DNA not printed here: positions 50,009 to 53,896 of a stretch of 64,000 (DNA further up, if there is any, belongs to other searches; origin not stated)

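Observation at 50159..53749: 1,196-aa wall-anchored protein built from five copies of an unrecognised two-cysteine module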

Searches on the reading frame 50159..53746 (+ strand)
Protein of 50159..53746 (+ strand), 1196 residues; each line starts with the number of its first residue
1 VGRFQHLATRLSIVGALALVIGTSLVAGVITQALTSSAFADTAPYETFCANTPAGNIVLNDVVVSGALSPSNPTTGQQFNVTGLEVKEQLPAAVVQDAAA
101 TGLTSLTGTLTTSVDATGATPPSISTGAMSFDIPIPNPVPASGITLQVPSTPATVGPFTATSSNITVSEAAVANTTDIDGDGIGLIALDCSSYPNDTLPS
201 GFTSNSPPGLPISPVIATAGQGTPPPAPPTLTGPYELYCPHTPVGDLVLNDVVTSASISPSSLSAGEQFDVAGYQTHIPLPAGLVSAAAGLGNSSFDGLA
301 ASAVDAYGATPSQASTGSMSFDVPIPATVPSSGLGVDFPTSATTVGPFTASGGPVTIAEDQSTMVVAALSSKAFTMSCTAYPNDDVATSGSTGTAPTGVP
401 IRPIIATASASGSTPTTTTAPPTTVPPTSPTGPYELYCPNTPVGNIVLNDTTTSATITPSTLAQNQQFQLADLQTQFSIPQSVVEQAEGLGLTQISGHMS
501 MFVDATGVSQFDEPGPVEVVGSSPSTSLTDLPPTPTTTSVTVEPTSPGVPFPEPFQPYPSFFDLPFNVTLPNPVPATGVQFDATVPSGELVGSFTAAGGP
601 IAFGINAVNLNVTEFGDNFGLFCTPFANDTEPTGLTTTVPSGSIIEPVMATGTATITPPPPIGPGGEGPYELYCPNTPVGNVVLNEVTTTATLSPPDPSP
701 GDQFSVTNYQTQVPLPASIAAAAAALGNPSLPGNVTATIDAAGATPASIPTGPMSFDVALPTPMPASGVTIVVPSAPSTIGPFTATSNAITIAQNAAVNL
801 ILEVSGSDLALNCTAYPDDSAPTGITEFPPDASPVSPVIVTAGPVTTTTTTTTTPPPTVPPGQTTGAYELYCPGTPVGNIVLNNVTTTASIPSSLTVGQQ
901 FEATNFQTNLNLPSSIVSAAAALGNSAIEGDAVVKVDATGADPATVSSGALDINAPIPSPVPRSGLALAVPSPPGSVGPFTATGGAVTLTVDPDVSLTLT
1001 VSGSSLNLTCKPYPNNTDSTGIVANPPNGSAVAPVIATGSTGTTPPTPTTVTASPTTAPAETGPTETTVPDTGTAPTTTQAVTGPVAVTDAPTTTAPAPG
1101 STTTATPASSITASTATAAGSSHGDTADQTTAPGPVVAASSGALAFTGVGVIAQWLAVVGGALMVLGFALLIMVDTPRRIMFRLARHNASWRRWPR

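Call 4: search_protein_families(library=pfam, proteins=[window:50159-53746:+], max_evalue=10)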
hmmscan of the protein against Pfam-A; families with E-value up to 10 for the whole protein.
window:50159-53746:+ (1196 aa): 1 family
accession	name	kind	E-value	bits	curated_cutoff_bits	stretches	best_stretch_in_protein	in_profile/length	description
PF20611.3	DUF6801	-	3.2e-09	37.5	26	4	884-1001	15-133/161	Family of unknown function (DUF6801)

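Call 5: search_protein_families(library=ncbifam, proteins=[window:50159-53746:+], max_evalue=10)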
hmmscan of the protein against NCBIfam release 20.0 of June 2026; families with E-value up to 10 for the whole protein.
window:50159-53746:+ (1196 aa): 1 family
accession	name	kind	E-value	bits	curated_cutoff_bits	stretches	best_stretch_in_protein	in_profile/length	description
NF058583.1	LAXTG_small_WW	exception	0.1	12.3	65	1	1133-1175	5-47/54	LAXTG motif-containing small protein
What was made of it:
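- On S-layer proteins (SLH-anchored): No such family appears in Pfam or NCBIfam at E <= 10 (calls 4, 5).
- No SLH or other S-layer family hit was found (calls 4, 5).
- Tried and rejected: It gave only a sub-threshold hit to the LAXTG_small_WW model over the sorting signal (call 5).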

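Call 6: search_solved_structures(query=window:50159-53746:+, max_evalue=10)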
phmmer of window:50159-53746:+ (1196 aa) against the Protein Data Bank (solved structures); distinct sequences matched with E-value up to 10: 2.
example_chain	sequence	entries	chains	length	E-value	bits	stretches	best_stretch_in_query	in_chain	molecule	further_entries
1ftr_A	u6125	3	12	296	0.58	11.2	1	258-311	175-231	FORMYLMETHANOFURAN:TETRAHYDROMETHANOPTERIN FORMYLTRANSFERASE | Formylmethanofuran--tetrahydromethanopterin formyltransferase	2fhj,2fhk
1awd_A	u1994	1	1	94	0.92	10.5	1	332-387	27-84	FERREDOXIN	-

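Call 9: find_homologous_proteins(query=window:50159-53746:+, max_evalue=0.001)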
Query window:50159-53746:+ (1196 aa): 118 proteins with E <= 0.001 among 8000 candidates.
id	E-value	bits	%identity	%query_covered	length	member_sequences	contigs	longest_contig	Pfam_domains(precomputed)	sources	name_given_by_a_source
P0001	0.0e+0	2491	100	100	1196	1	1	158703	PF20611.4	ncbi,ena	-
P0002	0.0e+0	2397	96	100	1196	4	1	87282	PF20611.4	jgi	-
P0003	0.0e+0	1917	81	87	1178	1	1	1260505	PF20611.4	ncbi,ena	-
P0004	0.0e+0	1831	75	99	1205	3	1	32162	PF20611.4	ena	-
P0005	0.0e+0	1706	75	87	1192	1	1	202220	PF20611.4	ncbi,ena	-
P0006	0.0e+0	1623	72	87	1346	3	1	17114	PF26580.1,PF20611.4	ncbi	-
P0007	0.0e+0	1546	69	90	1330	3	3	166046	PF26580.1,PF20611.4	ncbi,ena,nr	ncbi:MAG TPA: DUF6801 domain-containing protein [Acidimicrobiales bacterium]|nr:DUF6801 domain-conta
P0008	0.0e+0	1533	70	87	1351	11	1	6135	PF26580.1,PF20611.4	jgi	-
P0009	0.0e+0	1524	71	87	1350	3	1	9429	PF26580.1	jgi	jgi:hypothetical protein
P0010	0.0e+0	1517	70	88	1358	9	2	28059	PF26580.1,PF20611.4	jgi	-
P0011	0.0e+0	1498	69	87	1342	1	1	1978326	PF26580.1,PF20611.4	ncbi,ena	-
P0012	0.0e+0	1459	68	87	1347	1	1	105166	PF26580.1,PF20611.4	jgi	jgi:hypothetical protein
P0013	0.0e+0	1431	65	87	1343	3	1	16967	PF26580.1,PF20611.4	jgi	-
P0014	0.0e+0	1427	59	71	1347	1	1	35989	PF00960.26,PF20611.4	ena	-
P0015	0.0e+0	1292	58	99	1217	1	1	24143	PF20611.4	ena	-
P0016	0.0e+0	1283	57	99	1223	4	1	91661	PF20611.4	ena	-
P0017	0.0e+0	1282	60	87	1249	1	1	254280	PF20611.4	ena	-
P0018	0.0e+0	1273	56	100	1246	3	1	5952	PF20611.4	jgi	-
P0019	0.0e+0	1259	74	40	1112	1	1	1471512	PF26580.1,PF20611.4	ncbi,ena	-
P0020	0.0e+0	1256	57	99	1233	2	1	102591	PF20611.4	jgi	-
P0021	0.0e+0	1254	59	87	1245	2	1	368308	PF20611.4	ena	-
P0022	0.0e+0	1254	59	90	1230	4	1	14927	PF20611.4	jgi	-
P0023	0.0e+0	1202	58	87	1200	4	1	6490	PF20611.4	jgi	jgi:hypothetical protein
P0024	0.0e+0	1195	56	71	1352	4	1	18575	PF00960.26,PF20611.4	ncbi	-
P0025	0.0e+0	1190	58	87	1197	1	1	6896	PF20611.4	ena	-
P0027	0.0e+0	1163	54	100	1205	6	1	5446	PF20611.4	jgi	-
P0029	0.0e+0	1078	61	70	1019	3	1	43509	PF20611.4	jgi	jgi:hypothetical protein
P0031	0.0e+0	1062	53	85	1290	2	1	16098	PF26580.1,PF20611.4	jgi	jgi:hypothetical protein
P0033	0.0e+0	1042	53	67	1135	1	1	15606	PF20611.4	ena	-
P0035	0.0e+0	1030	60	70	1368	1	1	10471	PF00960.26,PF26580.1,PF10708.15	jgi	jgi:hypothetical protein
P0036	0.0e+0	1026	52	87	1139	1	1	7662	PF20611.4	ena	-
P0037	0.0e+0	1021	60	70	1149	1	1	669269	PF00960.26,PF20611.4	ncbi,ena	-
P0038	0.0e+0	1020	60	70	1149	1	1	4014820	PF00960.26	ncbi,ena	-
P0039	1.2e-297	1009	58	71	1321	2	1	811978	PF26580.1,PF20611.4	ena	-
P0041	1.1e-291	989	57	42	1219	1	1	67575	PF20611.4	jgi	jgi:hypothetical protein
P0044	2.6e-288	978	50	70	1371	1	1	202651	PF20611.4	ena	-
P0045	1.5e-283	962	57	70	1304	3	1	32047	PF00960.26,PF26580.1,PF20611.4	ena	-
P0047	5.0e-281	954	57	70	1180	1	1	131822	PF20611.4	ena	-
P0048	4.1e-280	951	55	71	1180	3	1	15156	PF26580.1,PF20611.4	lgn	-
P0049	9.0e-279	946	58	70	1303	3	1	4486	PF00960.26,PF26580.1,PF20611.4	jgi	-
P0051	3.6e-276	938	57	70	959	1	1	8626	PF20611.4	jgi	jgi:hypothetical protein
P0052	1.7e-275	935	56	25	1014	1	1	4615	PF20611.4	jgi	jgi:hypothetical protein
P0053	3.4e-274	931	55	71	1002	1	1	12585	PF20611.4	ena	-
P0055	4.3e-273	927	56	72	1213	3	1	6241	PF26580.1,PF20611.4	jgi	-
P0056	5.2e-273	927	56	70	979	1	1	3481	PF20611.4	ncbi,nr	ncbi:MAG TPA: hypothetical protein VED63_01975 [Acidimicrobiales bacterium]|nr:hypothetical protein 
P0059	1.4e-267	909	61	63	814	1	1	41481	PF20611.4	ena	-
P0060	1.6e-262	892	48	67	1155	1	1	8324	PF20611.4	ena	-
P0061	1.4e-258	879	54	70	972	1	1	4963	PF20611.4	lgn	-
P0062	1.6e-256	873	56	67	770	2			PF20611.4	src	-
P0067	1.9e-237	809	52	69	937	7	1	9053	PF20611.4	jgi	-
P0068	1.2e-236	807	51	71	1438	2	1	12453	PF26580.1,PF20611.4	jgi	-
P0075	4.1e-183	629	48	51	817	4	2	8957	PF20611.4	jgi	-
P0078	7.5e-161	556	56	42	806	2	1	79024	PF20611.4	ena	-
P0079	2.5e-159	551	46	51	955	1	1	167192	PF20611.4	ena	-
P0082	2.7e-141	491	50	42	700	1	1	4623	PF20611.4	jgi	jgi:hypothetical protein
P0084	5.0e-136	473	40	56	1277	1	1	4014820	-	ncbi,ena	-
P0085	3.0e-127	444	50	37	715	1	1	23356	PF20611.4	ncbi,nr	ncbi:MAG TPA: hypothetical protein VLZ77_01365, partial [Acidimicrobiales bacterium]|nr:hypothetical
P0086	2.1e-124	435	53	37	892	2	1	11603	PF20611.4,PF13472.13,PF13946.12,PF00657.29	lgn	-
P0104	1.6e-83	300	47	31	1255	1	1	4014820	PF00960.26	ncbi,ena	-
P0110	3.8e-52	196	58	15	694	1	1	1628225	-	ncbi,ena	-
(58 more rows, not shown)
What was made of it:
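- There are 118 homologues (call 9).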

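Call 11: search_protein_families(library=pfam, proteins=[P0006, P0014, P0035, P0086, P0110], max_evalue=0.01)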
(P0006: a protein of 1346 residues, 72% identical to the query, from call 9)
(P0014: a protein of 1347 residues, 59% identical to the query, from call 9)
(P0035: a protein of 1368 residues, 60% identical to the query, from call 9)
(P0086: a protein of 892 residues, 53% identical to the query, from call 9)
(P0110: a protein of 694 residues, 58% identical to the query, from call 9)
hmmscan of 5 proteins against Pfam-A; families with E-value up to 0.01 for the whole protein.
P0006 (1346 aa): 1 family
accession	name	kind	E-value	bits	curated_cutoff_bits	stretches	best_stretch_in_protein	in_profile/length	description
PF20611.3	DUF6801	-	6.6e-12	46.3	26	2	889-1015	15-151/161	Family of unknown function (DUF6801)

P0014 (1347 aa): 2 families
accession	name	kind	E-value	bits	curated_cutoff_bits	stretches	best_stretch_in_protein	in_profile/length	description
PF20611.3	DUF6801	-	9.2e-15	55.5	26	3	1036-1153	15-133/161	Family of unknown function (DUF6801)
PF00960.24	Neocarzinostat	-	1.2e-06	28.9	25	1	840-935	1-83/110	Neocarzinostatin family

P0035 (1368 aa): 3 families
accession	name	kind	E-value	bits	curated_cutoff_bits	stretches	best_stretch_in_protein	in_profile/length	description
PF10708.14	DUF2510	-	1.1e-07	31.8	24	1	1302-1333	1-34/35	Protein of unknown function (DUF2510)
PF00960.24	Neocarzinostat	-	5.3e-05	23.6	25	1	846-943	1-85/110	Neocarzinostatin family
PF20611.3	DUF6801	-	0.00019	22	26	2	683-779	20-116/161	Family of unknown function (DUF6801)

P0086 (892 aa): 4 families
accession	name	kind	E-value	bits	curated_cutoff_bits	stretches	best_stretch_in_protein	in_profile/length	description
PF13946.11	DUF4214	-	2.4e-43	146.5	23.2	4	793-837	23-68/72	Domain of unknown function (DUF4214)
PF13472.12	Lipase_GDSL_2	-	4.6e-14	53.7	32.9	1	44-216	2-158/178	GDSL-like Lipase/Acylhydrolase family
PF00657.28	Lipase_GDSL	-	8.9e-06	26.4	23.6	1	57-217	22-183/208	GDSL-like Lipase/Acylhydrolase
PF20611.3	DUF6801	-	1.8e-05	25.3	26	1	302-428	16-152/161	Family of unknown function (DUF6801)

P0110 (694 aa): 0 families
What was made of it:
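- Module reuse: homologues combine the module with a GDSL lipase, DUF4214, BNR/sortilin-type repeats, TIG and neocarzinostatin-like Ig domains (calls 9, 11). At least one homologue has a DUF2510 domain near its C-terminus (call 11). Homologue P0035 has DUF2510 at its C-terminus (call 11). The modules are fused in homologues to a GDSL lipase/esterase and to BNR-repeat (sialidase-type) and Sortilin/Vps10-type repeat domains (calls 9, 11), as CBM-like modules often are.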

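Call 33: find_related_loci(query=window:50159-53746:+, collection=genome_contigs, flank=10000)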
Query window:50159-53746:+ (1196 aa) in genome_contigs; peptide patterns used: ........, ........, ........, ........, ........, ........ (x = any residue, [..] = any of these).
43 stretches matched a pattern; 9 encode a relative of the query (tblastn E <= 1e-3); 8 distinct loci.
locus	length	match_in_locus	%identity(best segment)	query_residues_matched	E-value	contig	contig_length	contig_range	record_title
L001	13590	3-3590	70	3-1190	0e+0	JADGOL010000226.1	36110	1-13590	MAG: Acidimicrobiales bacterium isolate Chersky_840 k127_11505504, whole genome shotgun sequence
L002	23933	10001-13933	69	1-1193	0e+0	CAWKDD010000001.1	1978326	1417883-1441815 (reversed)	MAG: uncultured Acidimicrobiales bacterium isolate MFD05512.bin.2.134 genome assembly, contig: contig_12149, whole genom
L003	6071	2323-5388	70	1-1038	0e+0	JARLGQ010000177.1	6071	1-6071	MAG: Acidimicrobiales bacterium isolate MAG_BO157 MetaBAT2_Bin_157_sub_Oxic_k141_1030195, whole genome shotgun sequence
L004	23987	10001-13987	69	1-1194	0e+0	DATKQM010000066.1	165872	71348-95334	MAG TPA_asm: Acidimicrobiales bacterium isolate SMAG_U14002 k141_1357799, whole genome shotgun sequence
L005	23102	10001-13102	81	1-1036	0e+0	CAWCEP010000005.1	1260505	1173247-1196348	MAG: uncultured Acidimicrobiales bacterium isolate MFD09286.bin.2.43 genome assembly, contig: contig_16381, whole genome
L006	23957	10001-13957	70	1-1196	0e+0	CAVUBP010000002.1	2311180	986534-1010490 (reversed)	MAG: uncultured Acidimicrobiales bacterium isolate MFD01872.bin.2.79 genome assembly, contig: contig_36247, whole genome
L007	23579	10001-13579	75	1-1187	0e+0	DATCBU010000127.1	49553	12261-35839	MAG TPA_asm: Acidimicrobiales bacterium isolate SMAG_U7681 k141_463057, whole genome shotgun sequence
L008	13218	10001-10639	62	7-1036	1e-48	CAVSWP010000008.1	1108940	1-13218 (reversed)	MAG: uncultured Acidimicrobiales bacterium isolate MFD09222.bin.1.147 genome assembly, contig: contig_56277, whole genom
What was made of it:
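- Tried and rejected: The single-protein query worked (call 33).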

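Call 43: find_encoding_contigs(protein=P0001, flank=2000, max_places=3)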
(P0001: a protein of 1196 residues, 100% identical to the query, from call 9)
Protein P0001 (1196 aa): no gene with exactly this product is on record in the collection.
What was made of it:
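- Tried and rejected: It is not on record (call 43).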

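Call 44: list_cluster_members(proteins=[P0001, P0007, P0003])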
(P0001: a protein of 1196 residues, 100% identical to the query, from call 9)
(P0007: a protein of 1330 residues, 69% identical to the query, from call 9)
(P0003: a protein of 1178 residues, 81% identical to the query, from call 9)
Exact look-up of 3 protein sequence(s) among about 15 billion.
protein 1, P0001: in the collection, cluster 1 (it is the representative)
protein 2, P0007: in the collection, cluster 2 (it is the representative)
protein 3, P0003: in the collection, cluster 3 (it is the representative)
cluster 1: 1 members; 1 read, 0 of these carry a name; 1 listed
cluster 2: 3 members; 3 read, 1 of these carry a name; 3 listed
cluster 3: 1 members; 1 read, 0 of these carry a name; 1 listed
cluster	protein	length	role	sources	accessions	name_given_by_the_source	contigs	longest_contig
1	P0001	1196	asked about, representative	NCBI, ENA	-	-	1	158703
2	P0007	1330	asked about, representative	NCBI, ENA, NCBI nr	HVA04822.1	MAG TPA: DUF6801 domain-containing protein [Acidimicrobiales bacterium] | DUF6801 domain-containing protein [Acidimicrobiales bacterium]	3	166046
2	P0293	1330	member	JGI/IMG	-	-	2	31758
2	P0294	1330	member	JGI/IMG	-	-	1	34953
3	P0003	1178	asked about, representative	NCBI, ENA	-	-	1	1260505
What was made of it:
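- Closest known: Pfam DUF6801. Same: An NCBI orthologue is annotated as a DUF6801 domain-containing protein (calls 9, 44).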

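Call 51: search_protein_families(library=pfam, proteins=[P0104, P0084], max_evalue=0.01)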
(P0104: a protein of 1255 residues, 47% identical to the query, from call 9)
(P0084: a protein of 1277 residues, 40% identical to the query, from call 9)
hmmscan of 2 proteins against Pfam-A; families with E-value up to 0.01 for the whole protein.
P0104 (1255 aa): 1 family
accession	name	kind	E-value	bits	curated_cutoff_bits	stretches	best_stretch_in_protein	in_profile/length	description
PF00960.24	Neocarzinostat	-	2.4e-07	31.2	25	2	252-330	1-79/110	Neocarzinostatin family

P0084 (1277 aa): 0 families
